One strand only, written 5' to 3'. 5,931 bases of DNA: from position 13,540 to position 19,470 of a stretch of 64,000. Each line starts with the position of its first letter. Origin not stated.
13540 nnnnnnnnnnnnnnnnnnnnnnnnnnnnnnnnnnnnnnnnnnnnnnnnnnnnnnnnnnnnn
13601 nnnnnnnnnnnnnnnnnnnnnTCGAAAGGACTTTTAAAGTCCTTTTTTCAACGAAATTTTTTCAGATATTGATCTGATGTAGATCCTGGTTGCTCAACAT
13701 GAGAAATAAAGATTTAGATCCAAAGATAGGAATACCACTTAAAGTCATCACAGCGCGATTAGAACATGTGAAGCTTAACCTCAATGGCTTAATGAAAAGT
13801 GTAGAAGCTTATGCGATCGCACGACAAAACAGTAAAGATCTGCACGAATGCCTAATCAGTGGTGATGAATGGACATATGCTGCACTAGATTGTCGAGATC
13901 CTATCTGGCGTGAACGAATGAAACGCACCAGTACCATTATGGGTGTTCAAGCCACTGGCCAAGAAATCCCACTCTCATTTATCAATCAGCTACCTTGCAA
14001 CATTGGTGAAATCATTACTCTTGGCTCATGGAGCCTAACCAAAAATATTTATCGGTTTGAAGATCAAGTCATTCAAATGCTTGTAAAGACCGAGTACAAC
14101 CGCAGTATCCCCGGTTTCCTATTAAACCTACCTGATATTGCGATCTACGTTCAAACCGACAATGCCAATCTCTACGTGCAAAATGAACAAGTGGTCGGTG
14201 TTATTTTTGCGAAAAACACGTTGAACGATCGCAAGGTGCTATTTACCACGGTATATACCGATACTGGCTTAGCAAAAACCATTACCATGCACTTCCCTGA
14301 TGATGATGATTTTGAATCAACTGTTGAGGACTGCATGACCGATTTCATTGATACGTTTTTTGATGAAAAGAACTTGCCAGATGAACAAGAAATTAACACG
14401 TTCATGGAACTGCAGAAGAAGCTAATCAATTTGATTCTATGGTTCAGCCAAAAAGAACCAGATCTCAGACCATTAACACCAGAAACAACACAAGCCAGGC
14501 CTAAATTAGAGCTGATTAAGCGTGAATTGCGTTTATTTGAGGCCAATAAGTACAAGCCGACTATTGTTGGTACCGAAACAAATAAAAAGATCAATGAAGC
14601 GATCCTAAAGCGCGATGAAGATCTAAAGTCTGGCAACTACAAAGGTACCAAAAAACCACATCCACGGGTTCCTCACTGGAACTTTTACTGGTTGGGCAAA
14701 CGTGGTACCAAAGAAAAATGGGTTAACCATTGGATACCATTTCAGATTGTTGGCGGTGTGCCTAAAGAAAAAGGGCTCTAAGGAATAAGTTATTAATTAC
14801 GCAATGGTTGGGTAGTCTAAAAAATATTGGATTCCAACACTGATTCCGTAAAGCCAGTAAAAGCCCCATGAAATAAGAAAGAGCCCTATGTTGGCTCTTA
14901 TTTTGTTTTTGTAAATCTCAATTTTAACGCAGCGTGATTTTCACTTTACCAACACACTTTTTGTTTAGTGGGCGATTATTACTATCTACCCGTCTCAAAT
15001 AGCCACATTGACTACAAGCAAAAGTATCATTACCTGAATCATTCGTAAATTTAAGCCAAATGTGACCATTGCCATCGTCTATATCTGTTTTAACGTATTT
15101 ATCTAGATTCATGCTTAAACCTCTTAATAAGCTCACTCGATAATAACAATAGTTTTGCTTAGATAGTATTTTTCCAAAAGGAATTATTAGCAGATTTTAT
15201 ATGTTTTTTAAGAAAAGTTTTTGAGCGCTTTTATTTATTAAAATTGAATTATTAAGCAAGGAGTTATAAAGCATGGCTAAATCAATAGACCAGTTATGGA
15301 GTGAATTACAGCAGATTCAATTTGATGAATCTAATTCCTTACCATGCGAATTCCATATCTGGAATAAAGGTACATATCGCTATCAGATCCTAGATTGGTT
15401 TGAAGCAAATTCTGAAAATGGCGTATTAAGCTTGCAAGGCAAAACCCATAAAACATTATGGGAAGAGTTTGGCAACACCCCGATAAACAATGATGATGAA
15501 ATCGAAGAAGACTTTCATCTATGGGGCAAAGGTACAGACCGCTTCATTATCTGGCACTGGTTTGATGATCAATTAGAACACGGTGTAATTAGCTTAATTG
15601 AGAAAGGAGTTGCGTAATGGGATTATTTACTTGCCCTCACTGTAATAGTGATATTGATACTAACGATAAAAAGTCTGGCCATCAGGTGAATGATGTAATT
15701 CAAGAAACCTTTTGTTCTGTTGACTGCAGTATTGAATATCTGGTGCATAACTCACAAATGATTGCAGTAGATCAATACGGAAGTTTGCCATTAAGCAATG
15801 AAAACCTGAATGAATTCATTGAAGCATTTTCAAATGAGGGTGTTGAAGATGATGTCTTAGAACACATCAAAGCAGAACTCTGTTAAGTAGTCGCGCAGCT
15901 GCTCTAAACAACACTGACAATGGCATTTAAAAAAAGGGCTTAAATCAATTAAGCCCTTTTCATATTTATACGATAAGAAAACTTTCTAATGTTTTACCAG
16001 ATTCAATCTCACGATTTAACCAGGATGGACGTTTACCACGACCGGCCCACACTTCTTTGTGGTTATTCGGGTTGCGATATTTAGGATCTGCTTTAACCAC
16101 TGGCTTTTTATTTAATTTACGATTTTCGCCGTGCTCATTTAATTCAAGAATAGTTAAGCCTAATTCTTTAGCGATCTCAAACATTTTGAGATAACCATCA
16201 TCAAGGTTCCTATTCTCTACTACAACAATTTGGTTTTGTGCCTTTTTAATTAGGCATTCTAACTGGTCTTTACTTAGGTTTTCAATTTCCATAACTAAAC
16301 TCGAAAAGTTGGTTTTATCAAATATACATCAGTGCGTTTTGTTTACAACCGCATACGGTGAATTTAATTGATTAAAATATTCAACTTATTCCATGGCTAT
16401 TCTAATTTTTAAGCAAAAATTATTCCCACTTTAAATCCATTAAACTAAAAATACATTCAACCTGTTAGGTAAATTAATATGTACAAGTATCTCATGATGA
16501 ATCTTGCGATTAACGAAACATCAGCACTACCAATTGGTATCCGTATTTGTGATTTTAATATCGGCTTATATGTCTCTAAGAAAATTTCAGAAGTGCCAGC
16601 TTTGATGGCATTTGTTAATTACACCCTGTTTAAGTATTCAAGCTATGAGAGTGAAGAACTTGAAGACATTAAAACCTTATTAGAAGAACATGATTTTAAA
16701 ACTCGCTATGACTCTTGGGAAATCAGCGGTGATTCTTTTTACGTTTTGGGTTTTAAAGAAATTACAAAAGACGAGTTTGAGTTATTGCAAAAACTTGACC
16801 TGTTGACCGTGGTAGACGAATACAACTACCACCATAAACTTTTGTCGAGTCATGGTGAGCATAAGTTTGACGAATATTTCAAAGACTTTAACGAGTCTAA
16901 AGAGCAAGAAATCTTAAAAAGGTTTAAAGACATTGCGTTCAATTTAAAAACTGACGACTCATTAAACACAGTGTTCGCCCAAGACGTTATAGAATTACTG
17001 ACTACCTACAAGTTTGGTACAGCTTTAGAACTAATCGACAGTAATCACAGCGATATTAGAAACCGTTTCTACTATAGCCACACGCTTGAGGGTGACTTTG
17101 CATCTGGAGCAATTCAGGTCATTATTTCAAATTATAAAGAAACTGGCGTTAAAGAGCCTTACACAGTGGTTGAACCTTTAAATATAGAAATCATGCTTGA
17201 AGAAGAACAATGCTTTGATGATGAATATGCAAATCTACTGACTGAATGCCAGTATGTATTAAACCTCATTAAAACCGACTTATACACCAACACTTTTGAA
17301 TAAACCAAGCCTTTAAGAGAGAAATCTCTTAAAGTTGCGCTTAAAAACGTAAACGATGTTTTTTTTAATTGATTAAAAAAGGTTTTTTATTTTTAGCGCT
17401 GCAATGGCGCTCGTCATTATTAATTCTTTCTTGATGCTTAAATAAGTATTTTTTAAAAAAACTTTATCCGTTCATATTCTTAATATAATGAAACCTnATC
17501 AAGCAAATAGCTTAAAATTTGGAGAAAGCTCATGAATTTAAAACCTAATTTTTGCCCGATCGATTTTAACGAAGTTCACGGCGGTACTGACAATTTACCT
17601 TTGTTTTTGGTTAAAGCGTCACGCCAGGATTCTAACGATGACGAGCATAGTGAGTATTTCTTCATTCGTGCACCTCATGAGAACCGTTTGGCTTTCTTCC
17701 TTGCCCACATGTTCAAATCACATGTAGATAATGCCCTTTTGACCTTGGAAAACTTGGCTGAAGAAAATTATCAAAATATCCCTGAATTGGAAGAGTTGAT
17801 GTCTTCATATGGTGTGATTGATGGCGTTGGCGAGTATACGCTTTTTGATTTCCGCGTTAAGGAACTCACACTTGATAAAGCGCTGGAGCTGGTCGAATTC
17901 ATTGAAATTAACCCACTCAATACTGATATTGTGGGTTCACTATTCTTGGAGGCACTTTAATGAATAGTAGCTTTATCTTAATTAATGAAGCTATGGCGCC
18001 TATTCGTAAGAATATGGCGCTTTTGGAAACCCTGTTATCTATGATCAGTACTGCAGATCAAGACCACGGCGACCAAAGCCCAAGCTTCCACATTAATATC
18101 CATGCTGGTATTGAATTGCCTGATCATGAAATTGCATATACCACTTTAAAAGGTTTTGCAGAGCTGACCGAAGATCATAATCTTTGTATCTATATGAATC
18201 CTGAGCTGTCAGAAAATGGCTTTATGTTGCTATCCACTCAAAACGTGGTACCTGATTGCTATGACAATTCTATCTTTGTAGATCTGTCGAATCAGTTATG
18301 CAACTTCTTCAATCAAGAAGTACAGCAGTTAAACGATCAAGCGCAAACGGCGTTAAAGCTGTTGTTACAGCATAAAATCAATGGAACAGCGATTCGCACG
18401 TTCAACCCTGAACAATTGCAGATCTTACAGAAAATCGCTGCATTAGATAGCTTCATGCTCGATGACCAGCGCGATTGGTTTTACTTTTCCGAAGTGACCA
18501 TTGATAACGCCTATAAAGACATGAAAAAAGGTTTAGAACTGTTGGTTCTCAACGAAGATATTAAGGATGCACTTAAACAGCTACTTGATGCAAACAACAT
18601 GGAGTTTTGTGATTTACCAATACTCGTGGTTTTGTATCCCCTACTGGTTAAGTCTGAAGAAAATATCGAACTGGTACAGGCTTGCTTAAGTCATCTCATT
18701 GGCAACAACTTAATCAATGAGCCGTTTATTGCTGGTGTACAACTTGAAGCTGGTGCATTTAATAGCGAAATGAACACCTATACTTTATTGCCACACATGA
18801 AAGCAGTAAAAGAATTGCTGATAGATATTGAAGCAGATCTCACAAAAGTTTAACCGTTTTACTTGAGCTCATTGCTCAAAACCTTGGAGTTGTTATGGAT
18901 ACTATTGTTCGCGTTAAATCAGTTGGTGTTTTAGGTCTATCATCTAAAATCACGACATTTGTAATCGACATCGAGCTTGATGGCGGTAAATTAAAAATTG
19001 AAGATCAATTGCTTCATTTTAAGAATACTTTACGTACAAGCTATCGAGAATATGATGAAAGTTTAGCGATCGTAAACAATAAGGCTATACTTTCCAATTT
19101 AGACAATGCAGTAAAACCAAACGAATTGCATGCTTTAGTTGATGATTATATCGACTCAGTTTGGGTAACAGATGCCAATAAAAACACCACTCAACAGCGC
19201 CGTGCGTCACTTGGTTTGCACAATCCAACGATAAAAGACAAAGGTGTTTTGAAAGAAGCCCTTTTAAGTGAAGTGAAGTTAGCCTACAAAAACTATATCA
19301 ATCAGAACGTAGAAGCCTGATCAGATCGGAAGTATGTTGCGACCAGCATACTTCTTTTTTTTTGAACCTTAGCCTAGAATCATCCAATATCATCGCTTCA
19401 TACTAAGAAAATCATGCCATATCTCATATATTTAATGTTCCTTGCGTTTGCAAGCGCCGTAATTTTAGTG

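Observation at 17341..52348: Regulon of at least 14 identical promoter modules driving an array of about 45 small ORFs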

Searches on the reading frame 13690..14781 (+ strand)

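Call 60: search_protein_families(library=phrogs, max_evalue=0.001, proteins=[window:13690-14781:+])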
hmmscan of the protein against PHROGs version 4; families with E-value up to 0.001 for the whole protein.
window:13690-14781:+ (363 aa): 1 family
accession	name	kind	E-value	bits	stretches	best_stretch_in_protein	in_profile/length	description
phrog_6160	-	unknown function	8.1e-25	88.9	1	105-356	74-318/322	-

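Call 106: search_protein_families(library=padloc, max_evalue=0.00001, proteins=[window:13690-14781:+])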
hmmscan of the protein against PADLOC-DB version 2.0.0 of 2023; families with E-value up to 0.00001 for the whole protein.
window:13690-14781:+ (363 aa): 0 families

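Call 109: search_protein_families(library=pfam, max_evalue=0.1, proteins=[window:13690-14781:+])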
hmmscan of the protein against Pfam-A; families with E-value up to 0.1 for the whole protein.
window:13690-14781:+ (363 aa): 1 family
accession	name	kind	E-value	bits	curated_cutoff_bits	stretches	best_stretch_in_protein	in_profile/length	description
PF25009.1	DUF7785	-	0.061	14.2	27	0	226-249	48-71/98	Domain of unknown function (DUF7785)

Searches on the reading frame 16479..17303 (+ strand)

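Call 31: search_protein_families(library=pfam, max_evalue=0.01, proteins=[window:16479-17303:+])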
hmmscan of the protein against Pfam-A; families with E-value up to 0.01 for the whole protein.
window:16479-17303:+ (274 aa): 0 families

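Call 61: search_protein_families(library=phrogs, max_evalue=0.001, proteins=[window:16479-17303:+])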
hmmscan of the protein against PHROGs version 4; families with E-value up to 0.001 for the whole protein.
window:16479-17303:+ (274 aa): 0 families

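Call 63: search_protein_families(library=ncbifam, max_evalue=0.1, proteins=[window:16479-17303:+])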
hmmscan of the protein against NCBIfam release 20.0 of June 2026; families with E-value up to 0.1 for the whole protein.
window:16479-17303:+ (274 aa): 1 family
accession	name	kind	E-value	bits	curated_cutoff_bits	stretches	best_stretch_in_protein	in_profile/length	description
TIGR00096.1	TIGR00096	equivalog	0.072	12.5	167.9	0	93-156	13-75/275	16S rRNA (cytidine(1402)-2'-O)-methyltransferase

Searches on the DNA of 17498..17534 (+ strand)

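Call 103: build_rna_model(alignment_id=A2, structure=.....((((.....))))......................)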
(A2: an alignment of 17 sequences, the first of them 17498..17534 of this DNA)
Model R1 built from alignment A2 (17 sequences, 40 columns); structure: as given.
model positions 38; base pairs 4; branch points 0; effective number of sequences 17; information 0.928 bits per position. Calibrated on 0.2 Mb of random sequence (short: E-values are rough).
structure used (alignment columns):
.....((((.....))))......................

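Call 104: search_with_rna_model(model_id=R1, sources=[window, L001, L002, L003, L004, L005, L043, L045, L047, L049, L051, L052, L053, L055], max_evalue=0.01, make_alignment=true)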
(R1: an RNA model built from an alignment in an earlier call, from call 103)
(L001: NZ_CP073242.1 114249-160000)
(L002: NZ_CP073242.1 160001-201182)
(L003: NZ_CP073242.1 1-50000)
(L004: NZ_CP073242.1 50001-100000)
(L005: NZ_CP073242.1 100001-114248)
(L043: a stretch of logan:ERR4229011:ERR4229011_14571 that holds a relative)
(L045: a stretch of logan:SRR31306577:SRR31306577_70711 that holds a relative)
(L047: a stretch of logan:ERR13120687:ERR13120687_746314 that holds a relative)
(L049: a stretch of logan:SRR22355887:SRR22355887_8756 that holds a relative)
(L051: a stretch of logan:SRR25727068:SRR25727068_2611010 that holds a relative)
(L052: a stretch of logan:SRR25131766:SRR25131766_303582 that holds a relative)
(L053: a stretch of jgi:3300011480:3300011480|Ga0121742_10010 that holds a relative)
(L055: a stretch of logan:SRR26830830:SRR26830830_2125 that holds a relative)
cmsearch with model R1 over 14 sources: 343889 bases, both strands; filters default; matches with E-value up to 0.01: 71.
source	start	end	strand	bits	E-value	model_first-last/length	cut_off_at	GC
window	29754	29792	+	46.3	5.3e-09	1-38/38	no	0.36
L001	29756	29794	+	46.3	5.3e-09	1-38/38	no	0.36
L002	13081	13119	+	46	6.3e-09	1-38/38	no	0.36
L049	14143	14181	+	44.5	1.5e-08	1-38/38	no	0.26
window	47484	47522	+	43.9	2.2e-08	1-38/38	no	0.38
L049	7756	7794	+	43.2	3.2e-08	1-38/38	no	0.31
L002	9430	9466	-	43.1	3.3e-08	1-38/38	no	0.41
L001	17497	17534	+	43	3.6e-08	1-38/38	no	0.34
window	40004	40042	+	42.7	4.2e-08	1-38/38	no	0.38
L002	6379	6417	+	42.7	4.2e-08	1-38/38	no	0.38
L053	4767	4804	+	42.4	5e-08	1-38/38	no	0.32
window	43055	43091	-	42.2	5.6e-08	1-38/38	no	0.43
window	33673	33711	+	41.5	8.7e-08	1-38/38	no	0.38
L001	33675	33713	+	41.5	8.7e-08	1-38/38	no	0.38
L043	3078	3116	+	41.5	8.7e-08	1-38/38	no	0.38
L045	1463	1501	+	41.5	8.7e-08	1-38/38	no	0.38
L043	6044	6079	+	41.1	1.1e-07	1-38/38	no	0.31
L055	6491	6528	+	41.1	1.1e-07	1-38/38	no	0.34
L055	4747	4784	+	41.1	1.1e-07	1-38/38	no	0.37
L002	15358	15396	-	40.8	1.3e-07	1-38/38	no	0.36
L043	4604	4641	+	40.8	1.3e-07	1-38/38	no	0.45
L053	3761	3799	+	40.6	1.4e-07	1-38/38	no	0.33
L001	35961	35996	+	39.1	3.4e-07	1-38/38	no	0.33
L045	2987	3023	+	38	6.7e-07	1-38/38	no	0.41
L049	10544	10579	+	37.9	6.9e-07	1-38/38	no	0.33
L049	5844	5882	+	37.8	7.3e-07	1-38/38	no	0.31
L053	6128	6165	+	37.8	7.4e-07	1-38/38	no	0.29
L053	1709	1746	+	37.7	7.9e-07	1-38/38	no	0.45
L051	705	743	+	37.2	1e-06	1-38/38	no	0.36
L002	16794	16832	+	37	1.2e-06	1-38/38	no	0.38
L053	14562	14598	+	36.9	1.2e-06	1-38/38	no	0.41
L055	9284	9319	+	36.9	1.2e-06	1-38/38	no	0.36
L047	1417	1454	+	36.6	1.5e-06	1-38/38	no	0.34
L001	28559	28597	+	36.6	1.5e-06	1-38/38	no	0.31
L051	1483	1519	+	35.9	2.3e-06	1-38/38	no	0.3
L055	3379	3417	+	35.7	2.4e-06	1-38/38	no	0.21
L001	24353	24390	+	35.7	2.5e-06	1-38/38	no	0.37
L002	19231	19268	+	35.7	2.5e-06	1-38/38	no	0.5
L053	11834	11872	+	35.2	3.3e-06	1-38/38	no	0.54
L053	7645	7681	+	35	3.6e-06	1-38/38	no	0.41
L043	736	773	+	34.9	4e-06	1-38/38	no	0.32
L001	25597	25632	+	34.8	4.1e-06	1-38/38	no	0.47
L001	26248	26286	+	34.5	5e-06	1-38/38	no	0.44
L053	9964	10003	+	34.3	5.7e-06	1-38/38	no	0.38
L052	843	879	+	34.2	6e-06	1-38/38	no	0.32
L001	20485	20522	+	33.4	9.5e-06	1-38/38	no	0.37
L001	18861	18897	+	33.2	1.1e-05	1-38/38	no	0.43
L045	4405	4440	+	32.9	1.2e-05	1-38/38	no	0.31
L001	30507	30545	+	31.4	3e-05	1-38/38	no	0.33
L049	11360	11399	+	31.4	3.1e-05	1-38/38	no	0.38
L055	10085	10123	+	31.1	3.6e-05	1-38/38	no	0.38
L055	7700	7738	+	29.4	9.5e-05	1-38/38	no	0.33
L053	647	683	+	29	0.00012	1-38/38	no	0.43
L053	12695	12731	+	28.6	0.00015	1-38/38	no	0.41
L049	8973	9010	+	28.1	0.0002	1-38/38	no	0.39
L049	6783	6822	+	25.2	0.0011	1-38/38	no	0.25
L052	1341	1377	+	21.6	0.0087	1-38/38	no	0.35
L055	6990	7026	+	21.6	0.009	1-38/38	no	0.32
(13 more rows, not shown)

Alignment A5: 71 matches aligned to the model, 46 columns, each read 5' to 3' on its own strand. Consensus structure (alignment columns), stored with it:
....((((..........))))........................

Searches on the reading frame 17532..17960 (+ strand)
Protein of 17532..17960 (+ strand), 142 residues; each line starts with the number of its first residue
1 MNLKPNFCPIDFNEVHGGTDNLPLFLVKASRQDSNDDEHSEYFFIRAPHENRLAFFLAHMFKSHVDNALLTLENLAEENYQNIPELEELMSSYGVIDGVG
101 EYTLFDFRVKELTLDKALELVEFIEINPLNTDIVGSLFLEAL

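Call 31: search_protein_families(library=pfam, max_evalue=0.01, proteins=[window:17532-17960:+])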
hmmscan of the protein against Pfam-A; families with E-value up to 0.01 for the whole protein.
window:17532-17960:+ (142 aa): 0 families

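Call 61: search_protein_families(library=phrogs, max_evalue=0.001, proteins=[window:17532-17960:+])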
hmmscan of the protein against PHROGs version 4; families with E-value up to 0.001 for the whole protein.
window:17532-17960:+ (142 aa): 0 families

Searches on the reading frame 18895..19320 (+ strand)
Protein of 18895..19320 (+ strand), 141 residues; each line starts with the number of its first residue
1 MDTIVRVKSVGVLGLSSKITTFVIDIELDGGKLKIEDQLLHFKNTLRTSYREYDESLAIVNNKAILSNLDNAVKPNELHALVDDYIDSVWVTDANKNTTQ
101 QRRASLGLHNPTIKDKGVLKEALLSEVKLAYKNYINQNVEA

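Call 32: search_protein_families(library=pfam, max_evalue=0.01, proteins=[window:18895-19320:+])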
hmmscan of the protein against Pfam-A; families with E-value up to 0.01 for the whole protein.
window:18895-19320:+ (141 aa): 0 families

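Call 60: search_protein_families(library=phrogs, max_evalue=0.001, proteins=[window:18895-19320:+])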
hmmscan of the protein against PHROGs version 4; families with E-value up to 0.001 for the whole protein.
window:18895-19320:+ (141 aa): 0 families

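Call 63: search_protein_families(library=ncbifam, max_evalue=0.1, proteins=[window:18895-19320:+])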
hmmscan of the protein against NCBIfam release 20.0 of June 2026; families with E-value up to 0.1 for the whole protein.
window:18895-19320:+ (141 aa): 0 families
